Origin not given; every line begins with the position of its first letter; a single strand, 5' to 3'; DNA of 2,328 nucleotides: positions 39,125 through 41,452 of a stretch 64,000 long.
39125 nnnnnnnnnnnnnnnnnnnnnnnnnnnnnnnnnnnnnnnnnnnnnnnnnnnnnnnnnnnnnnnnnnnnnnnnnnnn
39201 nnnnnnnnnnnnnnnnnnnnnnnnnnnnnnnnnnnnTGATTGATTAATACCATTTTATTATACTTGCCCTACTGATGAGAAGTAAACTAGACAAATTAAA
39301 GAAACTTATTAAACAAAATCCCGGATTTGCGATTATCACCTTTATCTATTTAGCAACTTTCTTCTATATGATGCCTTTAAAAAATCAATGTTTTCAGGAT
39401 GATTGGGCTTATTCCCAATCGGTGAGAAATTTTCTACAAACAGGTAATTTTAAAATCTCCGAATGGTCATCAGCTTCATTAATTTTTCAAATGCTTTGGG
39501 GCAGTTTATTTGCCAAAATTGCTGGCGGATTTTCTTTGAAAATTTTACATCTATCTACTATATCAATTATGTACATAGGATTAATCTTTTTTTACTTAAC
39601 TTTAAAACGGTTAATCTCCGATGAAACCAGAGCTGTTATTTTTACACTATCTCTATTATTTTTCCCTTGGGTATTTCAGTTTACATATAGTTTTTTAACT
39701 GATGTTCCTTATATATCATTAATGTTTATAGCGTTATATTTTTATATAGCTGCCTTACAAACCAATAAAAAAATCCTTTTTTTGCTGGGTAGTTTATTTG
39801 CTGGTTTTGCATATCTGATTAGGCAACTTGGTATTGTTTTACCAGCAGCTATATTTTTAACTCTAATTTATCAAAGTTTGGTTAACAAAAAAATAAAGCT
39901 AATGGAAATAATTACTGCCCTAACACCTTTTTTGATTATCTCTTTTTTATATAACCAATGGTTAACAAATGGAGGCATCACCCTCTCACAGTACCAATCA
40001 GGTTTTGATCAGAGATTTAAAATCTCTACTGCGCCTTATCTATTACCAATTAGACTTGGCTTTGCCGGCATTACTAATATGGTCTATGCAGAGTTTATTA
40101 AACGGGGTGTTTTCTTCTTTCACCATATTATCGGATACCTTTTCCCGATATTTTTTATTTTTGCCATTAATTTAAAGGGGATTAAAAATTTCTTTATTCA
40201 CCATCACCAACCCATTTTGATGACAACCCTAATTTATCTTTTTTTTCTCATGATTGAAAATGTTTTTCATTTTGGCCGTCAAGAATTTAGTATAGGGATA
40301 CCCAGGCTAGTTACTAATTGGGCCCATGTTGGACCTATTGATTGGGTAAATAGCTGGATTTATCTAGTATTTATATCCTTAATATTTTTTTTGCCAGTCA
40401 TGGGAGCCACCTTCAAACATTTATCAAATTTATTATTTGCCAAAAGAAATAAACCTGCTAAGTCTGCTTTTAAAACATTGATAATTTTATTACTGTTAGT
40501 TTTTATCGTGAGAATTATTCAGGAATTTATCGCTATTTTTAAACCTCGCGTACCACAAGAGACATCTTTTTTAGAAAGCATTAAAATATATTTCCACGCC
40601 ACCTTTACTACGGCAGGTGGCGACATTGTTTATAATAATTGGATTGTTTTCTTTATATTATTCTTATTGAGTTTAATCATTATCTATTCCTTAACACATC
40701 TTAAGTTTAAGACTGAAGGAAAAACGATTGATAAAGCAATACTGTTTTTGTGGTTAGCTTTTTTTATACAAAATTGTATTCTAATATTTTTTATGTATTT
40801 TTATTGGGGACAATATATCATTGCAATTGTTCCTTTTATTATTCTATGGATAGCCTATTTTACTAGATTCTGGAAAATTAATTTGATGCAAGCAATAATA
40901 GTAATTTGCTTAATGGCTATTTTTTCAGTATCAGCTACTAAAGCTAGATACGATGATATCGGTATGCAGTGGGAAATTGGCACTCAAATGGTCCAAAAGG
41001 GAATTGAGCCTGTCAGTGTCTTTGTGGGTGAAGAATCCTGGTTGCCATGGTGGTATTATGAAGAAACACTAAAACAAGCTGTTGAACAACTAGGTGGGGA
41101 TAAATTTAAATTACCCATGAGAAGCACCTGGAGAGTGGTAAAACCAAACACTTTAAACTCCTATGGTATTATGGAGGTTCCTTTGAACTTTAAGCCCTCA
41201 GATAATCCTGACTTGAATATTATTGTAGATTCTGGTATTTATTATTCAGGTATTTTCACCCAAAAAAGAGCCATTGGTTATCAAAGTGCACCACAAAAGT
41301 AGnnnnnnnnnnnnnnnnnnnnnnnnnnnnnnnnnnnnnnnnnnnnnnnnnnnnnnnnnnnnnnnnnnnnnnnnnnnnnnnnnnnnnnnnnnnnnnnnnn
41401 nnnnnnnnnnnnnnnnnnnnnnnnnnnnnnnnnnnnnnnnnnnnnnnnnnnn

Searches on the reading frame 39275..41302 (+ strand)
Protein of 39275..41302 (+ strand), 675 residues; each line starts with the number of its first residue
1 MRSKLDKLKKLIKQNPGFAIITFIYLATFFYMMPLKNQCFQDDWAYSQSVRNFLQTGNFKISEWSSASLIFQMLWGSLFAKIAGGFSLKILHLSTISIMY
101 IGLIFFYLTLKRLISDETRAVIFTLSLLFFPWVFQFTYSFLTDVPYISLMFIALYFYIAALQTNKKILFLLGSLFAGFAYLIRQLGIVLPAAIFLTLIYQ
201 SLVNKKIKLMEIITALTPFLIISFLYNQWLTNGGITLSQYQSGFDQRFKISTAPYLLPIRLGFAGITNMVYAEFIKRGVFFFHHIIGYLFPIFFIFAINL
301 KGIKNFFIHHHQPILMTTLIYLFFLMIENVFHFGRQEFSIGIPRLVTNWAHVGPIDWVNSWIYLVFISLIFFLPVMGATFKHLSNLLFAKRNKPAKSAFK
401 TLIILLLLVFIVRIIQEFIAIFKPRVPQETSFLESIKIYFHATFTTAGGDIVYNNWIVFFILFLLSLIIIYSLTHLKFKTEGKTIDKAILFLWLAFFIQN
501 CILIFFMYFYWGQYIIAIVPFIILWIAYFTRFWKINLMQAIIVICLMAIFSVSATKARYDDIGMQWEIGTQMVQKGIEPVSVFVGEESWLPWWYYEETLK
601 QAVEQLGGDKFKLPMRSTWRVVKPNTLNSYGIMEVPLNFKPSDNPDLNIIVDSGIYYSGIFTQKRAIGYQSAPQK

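Call 21: search_protein_families(library=ncbifam, max_evalue=0.1, proteins=[window:39275-41302:+])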
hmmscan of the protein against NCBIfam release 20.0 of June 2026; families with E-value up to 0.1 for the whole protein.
window:39275-41302:+ (675 aa): 0 families

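Call 62: search_protein_families(library=pfam, max_evalue=0.01, proteins=[window:39275-41302:+])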
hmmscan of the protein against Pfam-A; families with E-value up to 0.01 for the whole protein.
window:39275-41302:+ (675 aa): 1 family
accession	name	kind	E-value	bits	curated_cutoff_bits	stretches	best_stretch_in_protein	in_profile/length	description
PF13231.12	PMT_2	-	1.2e-09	39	26.1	1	77-219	11-154/160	Dolichyl-phosphate-mannose-protein mannosyltransferase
